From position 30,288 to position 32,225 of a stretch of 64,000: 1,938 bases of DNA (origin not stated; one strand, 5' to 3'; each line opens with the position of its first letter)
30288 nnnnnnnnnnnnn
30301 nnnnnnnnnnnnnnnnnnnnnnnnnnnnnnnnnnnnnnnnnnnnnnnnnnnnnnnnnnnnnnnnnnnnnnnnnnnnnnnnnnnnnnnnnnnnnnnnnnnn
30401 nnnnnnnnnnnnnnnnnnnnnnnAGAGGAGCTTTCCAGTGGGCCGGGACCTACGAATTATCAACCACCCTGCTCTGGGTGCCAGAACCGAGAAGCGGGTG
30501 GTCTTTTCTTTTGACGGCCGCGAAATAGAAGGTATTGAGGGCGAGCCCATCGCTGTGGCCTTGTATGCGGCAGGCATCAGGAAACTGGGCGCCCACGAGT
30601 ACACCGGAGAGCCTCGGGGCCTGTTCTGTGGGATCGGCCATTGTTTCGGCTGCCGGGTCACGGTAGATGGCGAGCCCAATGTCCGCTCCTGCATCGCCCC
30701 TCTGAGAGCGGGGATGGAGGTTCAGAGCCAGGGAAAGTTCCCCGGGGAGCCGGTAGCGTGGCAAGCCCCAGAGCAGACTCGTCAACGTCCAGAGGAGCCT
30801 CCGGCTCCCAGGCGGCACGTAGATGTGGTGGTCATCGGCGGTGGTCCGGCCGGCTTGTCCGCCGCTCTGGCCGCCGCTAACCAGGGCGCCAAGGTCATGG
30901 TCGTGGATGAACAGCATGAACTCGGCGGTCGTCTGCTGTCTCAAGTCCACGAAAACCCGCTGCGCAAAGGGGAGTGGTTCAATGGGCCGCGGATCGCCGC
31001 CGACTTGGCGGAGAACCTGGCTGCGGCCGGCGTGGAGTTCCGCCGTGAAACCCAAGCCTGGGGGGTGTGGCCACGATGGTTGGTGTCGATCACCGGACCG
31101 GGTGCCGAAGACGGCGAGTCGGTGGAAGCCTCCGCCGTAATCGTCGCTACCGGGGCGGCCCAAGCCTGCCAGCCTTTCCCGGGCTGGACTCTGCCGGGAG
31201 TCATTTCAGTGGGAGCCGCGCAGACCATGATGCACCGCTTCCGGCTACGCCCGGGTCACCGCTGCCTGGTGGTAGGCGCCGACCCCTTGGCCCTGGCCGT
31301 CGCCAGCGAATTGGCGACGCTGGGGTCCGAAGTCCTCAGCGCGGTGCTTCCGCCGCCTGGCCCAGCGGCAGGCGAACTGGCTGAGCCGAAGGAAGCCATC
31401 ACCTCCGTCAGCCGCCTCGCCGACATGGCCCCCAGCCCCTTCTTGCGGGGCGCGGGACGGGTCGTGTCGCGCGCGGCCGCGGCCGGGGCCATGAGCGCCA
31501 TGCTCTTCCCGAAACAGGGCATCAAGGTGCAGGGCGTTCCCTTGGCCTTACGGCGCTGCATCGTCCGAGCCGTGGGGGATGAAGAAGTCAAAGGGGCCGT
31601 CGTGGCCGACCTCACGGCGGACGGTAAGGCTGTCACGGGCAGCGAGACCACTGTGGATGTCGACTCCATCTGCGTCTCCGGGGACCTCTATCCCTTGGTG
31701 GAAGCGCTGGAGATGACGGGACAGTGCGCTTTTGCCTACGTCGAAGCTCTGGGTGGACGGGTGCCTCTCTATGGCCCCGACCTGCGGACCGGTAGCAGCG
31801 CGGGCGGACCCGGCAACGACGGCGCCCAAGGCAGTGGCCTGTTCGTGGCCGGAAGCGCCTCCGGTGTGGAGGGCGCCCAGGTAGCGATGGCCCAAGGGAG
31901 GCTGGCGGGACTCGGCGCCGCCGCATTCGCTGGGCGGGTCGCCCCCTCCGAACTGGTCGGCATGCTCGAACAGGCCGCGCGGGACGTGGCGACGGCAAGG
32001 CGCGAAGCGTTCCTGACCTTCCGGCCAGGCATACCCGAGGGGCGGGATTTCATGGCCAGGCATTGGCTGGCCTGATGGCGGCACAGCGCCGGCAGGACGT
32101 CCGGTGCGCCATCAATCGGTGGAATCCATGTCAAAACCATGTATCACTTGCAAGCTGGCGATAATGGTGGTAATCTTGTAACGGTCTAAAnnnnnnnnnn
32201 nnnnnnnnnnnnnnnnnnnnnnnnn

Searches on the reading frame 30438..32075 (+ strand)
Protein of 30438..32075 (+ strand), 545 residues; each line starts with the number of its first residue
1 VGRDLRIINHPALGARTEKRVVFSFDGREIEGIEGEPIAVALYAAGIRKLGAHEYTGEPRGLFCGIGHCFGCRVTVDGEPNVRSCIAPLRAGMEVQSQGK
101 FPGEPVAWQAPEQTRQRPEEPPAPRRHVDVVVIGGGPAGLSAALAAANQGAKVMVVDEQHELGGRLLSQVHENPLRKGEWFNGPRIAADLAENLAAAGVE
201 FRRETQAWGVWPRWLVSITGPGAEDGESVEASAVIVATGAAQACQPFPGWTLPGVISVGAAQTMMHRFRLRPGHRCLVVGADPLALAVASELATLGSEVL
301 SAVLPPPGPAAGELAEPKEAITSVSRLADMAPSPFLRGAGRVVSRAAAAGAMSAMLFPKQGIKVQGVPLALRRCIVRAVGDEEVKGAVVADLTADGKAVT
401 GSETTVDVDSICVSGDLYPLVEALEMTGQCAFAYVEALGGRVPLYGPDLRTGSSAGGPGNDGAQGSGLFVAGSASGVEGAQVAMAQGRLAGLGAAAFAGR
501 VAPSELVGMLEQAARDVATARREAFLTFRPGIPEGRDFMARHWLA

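Call 4: search_protein_families(library=pfam, proteins=[window:30438-32075:+], max_evalue=0.01)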
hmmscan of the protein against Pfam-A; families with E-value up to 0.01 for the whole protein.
window:30438-32075:+ (545 aa): 16 families
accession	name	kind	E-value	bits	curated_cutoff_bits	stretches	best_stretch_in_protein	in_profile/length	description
PF13510.11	Fer2_4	-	2.5e-27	95.2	22.8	1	19-98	2-80/82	2Fe-2S iron-sulfur cluster binding domain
PF07992.20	Pyr_redox_2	-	1e-20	74.8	26.1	1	129-299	2-168/291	Pyridine nucleotide-disulphide oxidoreductase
PF01266.30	DAO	-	1.2e-12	48.5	27.9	2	129-163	1-35/353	FAD dependent oxidoreductase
PF00890.30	FAD_binding_2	-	3.6e-12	46.6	20.4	1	129-165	1-37/414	FAD binding domain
PF12831.13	FAD_oxidored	-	3.9e-12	46.6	27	1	129-196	1-70/416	FAD dependent oxidoreductase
PF13450.12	NAD_binding_8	-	1.5e-10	41.6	21.9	1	132-173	1-42/68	NAD(P)-binding Rossmann-like domain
PF01134.28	GIDA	-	6.9e-09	35.7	22.1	1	129-159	1-31/391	Glucose inhibited division protein A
PF03486.20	HI0933_like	-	1.9e-08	34.5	50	1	129-167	2-40/244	HI0933-like protein Rossmann domain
PF00070.33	Pyr_redox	-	1.2e-07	32.6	22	1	130-163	2-35/82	Pyridine nucleotide-disulphide oxidoreductase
PF13738.12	Pyr_redox_3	-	1.8e-07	31.1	30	1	131-162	1-32/305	Pyridine nucleotide-disulphide oxidoreductase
PF01946.23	Thi4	-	3.4e-05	23.6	26.2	1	128-164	18-55/235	Thi4 family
PF01494.25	FAD_binding_3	-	3.8e-05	23.5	22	1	128-160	2-34/349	FAD binding domain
PF01262.27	AlaDh_PNT_C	-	4.9e-05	23.3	23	1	128-170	29-71/214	Alanine dehydrogenase/PNT, C-terminal domain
PF13241.12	NAD_binding_7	-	8.8e-05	23.5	22.1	0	129-160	9-40/104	Putative NAD(P)-binding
PF05834.18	Lycopene_cycl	-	0.00024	20.7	23.4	1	129-160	1-34/380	Lycopene cyclase protein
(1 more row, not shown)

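Call 5: search_protein_families(library=ncbifam, proteins=[window:30438-32075:+], max_evalue=0.01)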
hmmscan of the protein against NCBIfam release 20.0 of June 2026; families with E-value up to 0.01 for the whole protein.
window:30438-32075:+ (545 aa): 125 families (the best 25 are shown)
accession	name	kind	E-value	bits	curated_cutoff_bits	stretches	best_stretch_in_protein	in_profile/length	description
TIGR01372.1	soxA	subfamily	1.5e-36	125.6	1164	2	116-300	157-349/996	sarcosine oxidase subunit alpha family protein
TIGR03140.1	AhpF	equivalog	7e-13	47.9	502.9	1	115-241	200-322/515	alkyl hydroperoxide reductase subunit F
TIGR03997.1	mycofact_OYE_2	equivalog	1.1e-12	47.2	793.15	1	122-297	374-528/645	mycofactocin system FadH/OYE family oxidoreductase 2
NF045599.1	bili_reduct_long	exception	8.2e-12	44.1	750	1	128-299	382-530/641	bilirubin reductase, long form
NF009410.0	PRK12771.1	subfamily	6.4e-10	38.2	516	1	123-166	134-177/566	NAD(P)-binding protein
TIGR03467.1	HpnE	equivalog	1.5e-09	37.7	283.05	1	130-171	1-42/430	hydroxysqualene dehydroxylase HpnE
NF003585.0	PRK05249.1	equivalog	1.9e-09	36.7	465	1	126-165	5-44/464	Si-specific NAD(P)(+) transhydrogenase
TIGR01350.1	lipoamide_DH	equivalog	2.2e-09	36.6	408.8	1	128-165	2-38/461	dihydrolipoyl dehydrogenase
TIGR01292.1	TRX_reduct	equivalog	3.5e-09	35.9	343.45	1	129-299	2-167/300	thioredoxin-disulfide reductase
NF004991.0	PRK06370.1-3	subfamily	4.9e-09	35.2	620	1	121-167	29-74/509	FAD-containing oxidoreductase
TIGR02032.1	GG-red-SF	subfamily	5.4e-09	36.2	158.8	1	129-161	2-34/297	geranylgeranyl reductase family protein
NF006002.0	PRK08132.1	subfamily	8.1e-09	34.4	416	1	117-162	15-60/552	FAD-dependent oxidoreductase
NF004943.0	PRK06292.2-1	equivalog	8.9e-09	34.6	432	1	127-168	3-44/456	dihydrolipoyl dehydrogenase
NF004789.0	PRK06134.1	subfamily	1.2e-08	34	747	1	124-164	9-49/581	FAD-dependent oxidoreductase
TIGR02053.1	MerA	equivalog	1.3e-08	34.3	454.45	1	129-164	2-36/465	mercury(II) reductase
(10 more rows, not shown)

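Call 21: search_solved_structures(query=window:30438-32075:+, max_evalue=0.001)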
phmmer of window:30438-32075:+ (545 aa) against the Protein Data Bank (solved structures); distinct sequences matched with E-value up to 0.001: 80 (the best 60 are shown).
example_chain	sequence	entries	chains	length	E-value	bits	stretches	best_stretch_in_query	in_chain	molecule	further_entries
2gag_A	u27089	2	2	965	5.1e-20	75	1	18-299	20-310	heterotetrameric sarcosine oxidase alpha-subunit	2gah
1vrq_A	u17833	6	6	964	2e-18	69.7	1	14-299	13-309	Sarcosine oxidase alpha subunit | Subunit alpha of sarcosine oxidase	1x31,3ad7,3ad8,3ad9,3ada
1y56_A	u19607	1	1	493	7.4e-16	61.2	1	16-282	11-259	hypothetical protein PH1363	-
6tjr_A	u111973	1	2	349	2.8e-09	39.5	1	130-288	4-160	Fumarate reductase/succinate dehydrogenase flavoprotein domain protein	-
6l6j_A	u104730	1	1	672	6.1e-08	35.1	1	80-170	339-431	Oxidored_FMN domain-containing protein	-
3r9u_A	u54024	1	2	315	8.9e-07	31.3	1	128-248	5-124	Thioredoxin reductase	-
2i0z_A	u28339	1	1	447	9.7e-07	31.1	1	126-166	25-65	NAD(FAD)-utilizing dehydrogenases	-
2a87_A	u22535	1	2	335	1.6e-06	30.4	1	128-250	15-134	Thioredoxin reductase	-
1p2h_A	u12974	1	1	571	1.7e-06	30.3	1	103-165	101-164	flavocytochrome c3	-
1p2e_A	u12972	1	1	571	2.4e-06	29.8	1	106-165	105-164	flavocytochrome c3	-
1e39_A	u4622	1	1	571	2.5e-06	29.8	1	106-165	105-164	FUMARATE REDUCTASE FLAVOPROTEIN SUBUNIT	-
5uth_A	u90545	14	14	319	2.5e-06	29.8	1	129-285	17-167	Thioredoxin reductase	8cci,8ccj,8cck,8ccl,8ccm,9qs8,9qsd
2b7r_A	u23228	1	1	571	2.6e-06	29.7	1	106-165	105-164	Fumarate reductase flavoprotein subunit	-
1lj1_A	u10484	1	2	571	2.7e-06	29.7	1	106-165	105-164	flavocytochrome c3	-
1jrx_A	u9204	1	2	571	2.7e-06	29.7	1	106-165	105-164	FLAVOCYTOCHROME C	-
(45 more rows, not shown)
